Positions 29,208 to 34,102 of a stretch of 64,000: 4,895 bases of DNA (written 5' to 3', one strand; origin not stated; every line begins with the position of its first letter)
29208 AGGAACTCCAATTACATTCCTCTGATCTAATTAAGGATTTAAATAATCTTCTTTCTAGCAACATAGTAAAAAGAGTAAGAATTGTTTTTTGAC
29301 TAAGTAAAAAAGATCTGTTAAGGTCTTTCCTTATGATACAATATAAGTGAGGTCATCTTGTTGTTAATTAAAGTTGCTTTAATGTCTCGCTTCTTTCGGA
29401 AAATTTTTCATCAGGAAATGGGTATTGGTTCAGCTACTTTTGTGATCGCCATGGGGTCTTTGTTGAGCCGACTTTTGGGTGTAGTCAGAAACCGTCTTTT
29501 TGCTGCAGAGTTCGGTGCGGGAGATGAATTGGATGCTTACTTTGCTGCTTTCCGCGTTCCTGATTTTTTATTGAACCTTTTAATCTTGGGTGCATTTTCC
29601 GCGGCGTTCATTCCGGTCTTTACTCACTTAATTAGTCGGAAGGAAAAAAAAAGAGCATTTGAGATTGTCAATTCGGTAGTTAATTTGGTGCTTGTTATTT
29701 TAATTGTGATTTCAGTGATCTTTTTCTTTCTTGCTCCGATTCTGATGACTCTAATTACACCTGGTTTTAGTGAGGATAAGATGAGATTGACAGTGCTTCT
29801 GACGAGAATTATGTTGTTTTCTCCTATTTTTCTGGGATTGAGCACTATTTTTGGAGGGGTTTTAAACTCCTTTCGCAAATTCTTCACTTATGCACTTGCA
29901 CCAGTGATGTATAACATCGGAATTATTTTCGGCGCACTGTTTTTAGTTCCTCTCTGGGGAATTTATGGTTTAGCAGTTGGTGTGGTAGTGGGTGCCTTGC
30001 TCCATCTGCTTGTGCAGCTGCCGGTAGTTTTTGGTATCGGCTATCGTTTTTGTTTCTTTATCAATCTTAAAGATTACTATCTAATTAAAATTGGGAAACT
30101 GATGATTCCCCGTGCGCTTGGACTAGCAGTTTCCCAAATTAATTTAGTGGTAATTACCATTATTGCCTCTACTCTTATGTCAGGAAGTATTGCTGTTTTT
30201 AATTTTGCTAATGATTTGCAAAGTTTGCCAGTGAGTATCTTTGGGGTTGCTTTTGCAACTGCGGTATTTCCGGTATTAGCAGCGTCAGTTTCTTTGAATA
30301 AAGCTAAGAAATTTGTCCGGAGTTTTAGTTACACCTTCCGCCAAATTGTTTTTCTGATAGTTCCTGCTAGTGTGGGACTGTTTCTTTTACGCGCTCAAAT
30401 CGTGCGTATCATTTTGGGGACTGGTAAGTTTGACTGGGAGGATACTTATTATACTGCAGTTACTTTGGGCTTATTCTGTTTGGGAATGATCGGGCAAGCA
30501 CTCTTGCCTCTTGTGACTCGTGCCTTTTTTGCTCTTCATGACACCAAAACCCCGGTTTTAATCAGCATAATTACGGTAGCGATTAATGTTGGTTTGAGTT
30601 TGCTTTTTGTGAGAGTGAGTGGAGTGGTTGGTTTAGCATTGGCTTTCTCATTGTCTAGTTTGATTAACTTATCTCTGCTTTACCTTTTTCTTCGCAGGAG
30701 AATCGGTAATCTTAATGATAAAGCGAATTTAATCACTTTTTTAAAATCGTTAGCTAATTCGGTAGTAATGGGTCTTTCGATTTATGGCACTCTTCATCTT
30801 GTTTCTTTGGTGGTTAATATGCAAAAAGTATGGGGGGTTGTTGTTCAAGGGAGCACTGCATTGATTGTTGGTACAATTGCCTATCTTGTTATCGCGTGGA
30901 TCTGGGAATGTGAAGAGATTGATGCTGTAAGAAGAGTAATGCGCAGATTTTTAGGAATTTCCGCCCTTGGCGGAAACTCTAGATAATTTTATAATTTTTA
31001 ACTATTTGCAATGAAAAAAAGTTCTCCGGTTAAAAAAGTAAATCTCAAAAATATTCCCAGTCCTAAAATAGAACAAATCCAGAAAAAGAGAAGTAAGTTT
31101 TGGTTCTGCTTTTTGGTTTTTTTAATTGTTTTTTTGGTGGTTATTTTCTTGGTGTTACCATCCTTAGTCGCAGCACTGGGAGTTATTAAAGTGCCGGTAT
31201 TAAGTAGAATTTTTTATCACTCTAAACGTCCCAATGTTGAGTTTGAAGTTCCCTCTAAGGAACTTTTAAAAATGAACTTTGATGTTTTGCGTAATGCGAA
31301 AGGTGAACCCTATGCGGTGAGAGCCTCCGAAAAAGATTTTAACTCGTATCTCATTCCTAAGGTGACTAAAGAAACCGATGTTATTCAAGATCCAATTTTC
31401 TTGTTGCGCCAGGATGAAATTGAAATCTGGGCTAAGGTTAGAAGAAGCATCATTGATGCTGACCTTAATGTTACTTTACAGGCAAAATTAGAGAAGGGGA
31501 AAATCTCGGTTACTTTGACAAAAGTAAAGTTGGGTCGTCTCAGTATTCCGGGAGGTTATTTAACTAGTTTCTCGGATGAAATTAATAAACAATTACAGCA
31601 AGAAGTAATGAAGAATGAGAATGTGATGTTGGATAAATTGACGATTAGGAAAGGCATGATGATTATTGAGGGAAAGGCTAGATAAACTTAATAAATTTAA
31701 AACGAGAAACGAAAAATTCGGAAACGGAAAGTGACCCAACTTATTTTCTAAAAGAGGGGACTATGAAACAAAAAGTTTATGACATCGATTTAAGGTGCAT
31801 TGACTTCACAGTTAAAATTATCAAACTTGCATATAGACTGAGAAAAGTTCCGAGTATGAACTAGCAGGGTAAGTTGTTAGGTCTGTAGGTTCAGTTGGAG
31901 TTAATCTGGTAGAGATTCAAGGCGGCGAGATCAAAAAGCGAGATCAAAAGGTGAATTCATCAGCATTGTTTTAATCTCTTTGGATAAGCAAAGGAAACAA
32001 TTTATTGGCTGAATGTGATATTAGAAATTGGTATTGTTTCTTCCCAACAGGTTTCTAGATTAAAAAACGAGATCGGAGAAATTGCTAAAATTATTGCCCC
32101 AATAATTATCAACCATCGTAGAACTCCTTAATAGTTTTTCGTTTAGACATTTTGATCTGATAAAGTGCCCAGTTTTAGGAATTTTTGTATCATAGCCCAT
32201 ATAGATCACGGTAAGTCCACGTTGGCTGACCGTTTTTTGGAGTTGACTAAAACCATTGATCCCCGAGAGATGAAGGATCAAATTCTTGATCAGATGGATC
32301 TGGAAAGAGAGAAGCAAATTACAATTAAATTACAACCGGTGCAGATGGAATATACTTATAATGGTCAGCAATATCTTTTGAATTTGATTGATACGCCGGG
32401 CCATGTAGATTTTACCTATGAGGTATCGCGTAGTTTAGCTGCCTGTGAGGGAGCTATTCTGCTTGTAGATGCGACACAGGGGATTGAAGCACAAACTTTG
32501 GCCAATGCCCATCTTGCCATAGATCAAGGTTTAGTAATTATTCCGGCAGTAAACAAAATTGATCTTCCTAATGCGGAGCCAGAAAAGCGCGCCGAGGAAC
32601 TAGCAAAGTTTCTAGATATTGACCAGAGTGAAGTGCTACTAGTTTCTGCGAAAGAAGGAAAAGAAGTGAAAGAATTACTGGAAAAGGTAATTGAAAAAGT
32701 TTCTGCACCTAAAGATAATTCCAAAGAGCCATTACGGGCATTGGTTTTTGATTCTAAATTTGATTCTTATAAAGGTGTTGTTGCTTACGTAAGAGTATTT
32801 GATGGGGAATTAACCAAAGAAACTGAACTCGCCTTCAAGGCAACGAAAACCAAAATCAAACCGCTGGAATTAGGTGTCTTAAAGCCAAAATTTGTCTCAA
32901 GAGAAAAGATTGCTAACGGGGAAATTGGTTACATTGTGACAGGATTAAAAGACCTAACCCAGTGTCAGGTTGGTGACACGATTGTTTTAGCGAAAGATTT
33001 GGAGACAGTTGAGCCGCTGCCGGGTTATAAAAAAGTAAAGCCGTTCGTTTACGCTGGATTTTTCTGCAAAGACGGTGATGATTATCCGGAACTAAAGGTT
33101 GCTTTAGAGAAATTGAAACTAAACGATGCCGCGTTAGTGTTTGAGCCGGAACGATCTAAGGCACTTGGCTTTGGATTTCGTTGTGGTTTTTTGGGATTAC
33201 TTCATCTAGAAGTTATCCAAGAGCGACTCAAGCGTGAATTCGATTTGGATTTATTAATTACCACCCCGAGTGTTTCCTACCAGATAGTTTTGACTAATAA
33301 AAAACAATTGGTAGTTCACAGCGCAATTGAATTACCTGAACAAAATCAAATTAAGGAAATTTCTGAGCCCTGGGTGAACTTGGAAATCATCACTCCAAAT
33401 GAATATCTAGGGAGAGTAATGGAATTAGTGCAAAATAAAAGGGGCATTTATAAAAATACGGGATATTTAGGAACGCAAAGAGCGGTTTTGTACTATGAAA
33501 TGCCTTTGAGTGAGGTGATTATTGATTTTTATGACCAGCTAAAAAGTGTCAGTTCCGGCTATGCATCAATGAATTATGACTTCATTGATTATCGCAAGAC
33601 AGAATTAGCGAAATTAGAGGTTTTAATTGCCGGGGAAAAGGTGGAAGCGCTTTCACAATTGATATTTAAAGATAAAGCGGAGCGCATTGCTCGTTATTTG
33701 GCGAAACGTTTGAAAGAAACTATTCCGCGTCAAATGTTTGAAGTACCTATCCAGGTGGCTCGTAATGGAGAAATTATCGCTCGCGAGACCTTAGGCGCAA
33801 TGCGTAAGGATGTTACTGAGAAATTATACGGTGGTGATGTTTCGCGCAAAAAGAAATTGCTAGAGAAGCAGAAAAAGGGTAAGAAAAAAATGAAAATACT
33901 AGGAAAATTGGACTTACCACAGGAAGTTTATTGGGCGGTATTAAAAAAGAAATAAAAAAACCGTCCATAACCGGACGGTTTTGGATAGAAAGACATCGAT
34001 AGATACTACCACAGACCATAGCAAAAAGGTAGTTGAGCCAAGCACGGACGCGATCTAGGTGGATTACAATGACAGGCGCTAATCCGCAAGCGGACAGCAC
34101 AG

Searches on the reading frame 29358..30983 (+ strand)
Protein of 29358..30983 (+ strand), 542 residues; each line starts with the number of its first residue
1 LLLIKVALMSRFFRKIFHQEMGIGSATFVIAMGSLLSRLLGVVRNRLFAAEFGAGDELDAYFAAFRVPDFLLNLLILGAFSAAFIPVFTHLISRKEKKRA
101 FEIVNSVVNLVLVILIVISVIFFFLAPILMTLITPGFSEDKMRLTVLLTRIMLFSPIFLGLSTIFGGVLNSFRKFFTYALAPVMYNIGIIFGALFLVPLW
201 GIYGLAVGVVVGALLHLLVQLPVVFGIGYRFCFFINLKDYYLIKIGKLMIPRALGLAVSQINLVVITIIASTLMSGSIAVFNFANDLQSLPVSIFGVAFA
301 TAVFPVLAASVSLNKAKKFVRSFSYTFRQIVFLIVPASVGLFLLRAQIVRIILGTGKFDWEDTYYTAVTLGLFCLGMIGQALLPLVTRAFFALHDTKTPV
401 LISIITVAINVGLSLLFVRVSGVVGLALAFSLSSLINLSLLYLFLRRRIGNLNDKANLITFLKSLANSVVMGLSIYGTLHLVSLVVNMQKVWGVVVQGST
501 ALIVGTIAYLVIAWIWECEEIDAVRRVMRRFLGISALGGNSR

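Call 20: search_protein_families(library=pfam, proteins=[window:29358-30983:+], max_evalue=0.001)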
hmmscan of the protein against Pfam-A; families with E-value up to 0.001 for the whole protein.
window:29358-30983:+ (542 aa): 4 families
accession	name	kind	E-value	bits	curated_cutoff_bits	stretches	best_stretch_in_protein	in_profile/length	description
PF03023.19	MurJ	-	2.3e-103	346.7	27.4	1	49-486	2-442/451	Lipid II flippase MurJ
PF01943.22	Polysacc_synt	-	3.5e-07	30.4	28.2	1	91-308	60-271/274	Polysaccharide biosynthesis protein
PF01554.23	MatE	-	2.4e-06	27.8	24.9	2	256-414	6-159/161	MatE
PF13440.11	Polysacc_synt_3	-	3.2e-05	23.8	23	1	103-355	46-286/293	Polysaccharide biosynthesis protein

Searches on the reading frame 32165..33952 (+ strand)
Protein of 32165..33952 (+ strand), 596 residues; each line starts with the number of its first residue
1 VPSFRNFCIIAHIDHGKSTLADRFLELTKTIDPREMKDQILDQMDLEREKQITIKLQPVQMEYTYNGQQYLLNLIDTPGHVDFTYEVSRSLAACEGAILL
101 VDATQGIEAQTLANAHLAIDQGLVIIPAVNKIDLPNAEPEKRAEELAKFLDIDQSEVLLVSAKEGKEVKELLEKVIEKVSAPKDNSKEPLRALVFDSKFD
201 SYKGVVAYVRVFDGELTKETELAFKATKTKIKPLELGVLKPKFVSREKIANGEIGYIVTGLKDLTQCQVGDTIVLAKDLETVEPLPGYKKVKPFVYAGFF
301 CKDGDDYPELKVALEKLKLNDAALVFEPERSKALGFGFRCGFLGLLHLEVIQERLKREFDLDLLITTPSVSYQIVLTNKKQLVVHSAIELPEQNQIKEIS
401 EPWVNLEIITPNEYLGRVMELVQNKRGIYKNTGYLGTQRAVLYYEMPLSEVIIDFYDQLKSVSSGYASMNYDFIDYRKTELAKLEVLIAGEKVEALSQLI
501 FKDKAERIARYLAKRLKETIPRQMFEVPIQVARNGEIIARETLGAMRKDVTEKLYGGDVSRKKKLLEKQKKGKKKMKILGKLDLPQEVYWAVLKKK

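Call 20: search_protein_families(library=pfam, proteins=[window:32165-33952:+], max_evalue=0.001)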
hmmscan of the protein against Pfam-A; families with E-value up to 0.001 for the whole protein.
window:32165-33952:+ (596 aa): 7 families
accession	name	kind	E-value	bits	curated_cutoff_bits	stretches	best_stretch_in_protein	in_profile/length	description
PF00009.33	GTP_EFTU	-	4.4e-54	183.4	26.5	1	4-179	3-186/188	Elongation factor Tu GTP binding domain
PF06421.17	LepA_C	-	7e-41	139.1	29.7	1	488-594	1-107/107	GTP-binding protein LepA C-terminus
PF00679.30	EFG_C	-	1.7e-23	82.9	27.9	1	399-485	2-87/89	Elongation factor G C-terminus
PF03144.31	GTP_EFTU_D2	-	2.3e-06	28.4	30.3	1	204-273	1-72/73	Elongation factor Tu domain 2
PF00071.28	Ras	-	4e-06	26.9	21.6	1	47-179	25-160/162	Ras family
PF22042.2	EF-G_D2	-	0.00011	22.7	27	1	189-226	1-38/84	Elongation factor G domain 2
PF16658.11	RF3_C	-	0.0003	21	40.1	1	301-382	17-95/132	Class II release factor RF3, C-terminal domain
